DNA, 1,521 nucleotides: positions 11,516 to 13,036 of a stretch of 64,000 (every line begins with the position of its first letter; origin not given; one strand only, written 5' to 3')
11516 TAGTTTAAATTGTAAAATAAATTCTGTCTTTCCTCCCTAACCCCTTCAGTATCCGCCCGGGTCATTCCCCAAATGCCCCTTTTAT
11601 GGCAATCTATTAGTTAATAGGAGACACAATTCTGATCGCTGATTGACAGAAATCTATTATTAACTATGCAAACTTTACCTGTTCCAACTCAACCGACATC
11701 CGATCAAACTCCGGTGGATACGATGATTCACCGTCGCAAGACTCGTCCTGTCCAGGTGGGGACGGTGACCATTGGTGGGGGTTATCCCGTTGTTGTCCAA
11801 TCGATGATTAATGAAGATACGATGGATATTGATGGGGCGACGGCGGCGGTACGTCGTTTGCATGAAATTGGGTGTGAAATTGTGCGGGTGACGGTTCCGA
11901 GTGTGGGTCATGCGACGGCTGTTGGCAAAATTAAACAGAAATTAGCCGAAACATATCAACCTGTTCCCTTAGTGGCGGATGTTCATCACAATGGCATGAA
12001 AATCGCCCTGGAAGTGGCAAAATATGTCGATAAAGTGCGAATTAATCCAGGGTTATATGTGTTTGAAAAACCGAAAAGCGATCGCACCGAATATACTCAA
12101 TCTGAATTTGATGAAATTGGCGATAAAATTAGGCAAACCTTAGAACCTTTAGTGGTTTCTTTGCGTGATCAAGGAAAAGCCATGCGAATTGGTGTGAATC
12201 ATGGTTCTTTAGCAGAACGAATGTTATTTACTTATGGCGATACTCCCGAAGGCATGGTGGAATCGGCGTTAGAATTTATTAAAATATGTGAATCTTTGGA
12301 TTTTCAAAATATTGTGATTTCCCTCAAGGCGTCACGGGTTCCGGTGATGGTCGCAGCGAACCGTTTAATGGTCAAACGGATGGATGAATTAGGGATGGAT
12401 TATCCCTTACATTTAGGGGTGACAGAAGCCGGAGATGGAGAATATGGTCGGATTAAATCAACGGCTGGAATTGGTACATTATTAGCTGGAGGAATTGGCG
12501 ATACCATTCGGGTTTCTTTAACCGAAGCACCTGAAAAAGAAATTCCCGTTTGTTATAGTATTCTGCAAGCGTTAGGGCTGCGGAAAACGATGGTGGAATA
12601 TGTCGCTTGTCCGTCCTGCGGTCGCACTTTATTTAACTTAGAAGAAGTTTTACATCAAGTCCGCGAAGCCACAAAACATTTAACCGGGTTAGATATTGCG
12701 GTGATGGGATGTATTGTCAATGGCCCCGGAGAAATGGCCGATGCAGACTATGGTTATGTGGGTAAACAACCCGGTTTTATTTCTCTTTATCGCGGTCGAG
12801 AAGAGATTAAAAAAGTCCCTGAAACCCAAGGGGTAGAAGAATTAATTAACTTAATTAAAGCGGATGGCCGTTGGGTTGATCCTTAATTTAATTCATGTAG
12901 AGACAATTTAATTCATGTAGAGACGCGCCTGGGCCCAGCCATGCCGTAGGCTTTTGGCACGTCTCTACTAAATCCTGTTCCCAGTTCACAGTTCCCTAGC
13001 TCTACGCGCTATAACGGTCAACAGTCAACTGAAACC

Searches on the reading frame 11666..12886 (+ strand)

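Call 59: search_protein_families(library=pfam, proteins=[window:11666-12886:+], max_evalue=0.00001)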
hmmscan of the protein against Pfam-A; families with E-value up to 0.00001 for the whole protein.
window:11666-12886:+ (406 aa): 1 family
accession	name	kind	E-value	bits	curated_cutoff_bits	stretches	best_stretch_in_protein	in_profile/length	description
PF04551.19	GcpE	-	5.7e-127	423.9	32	1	26-398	1-342/343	GcpE protein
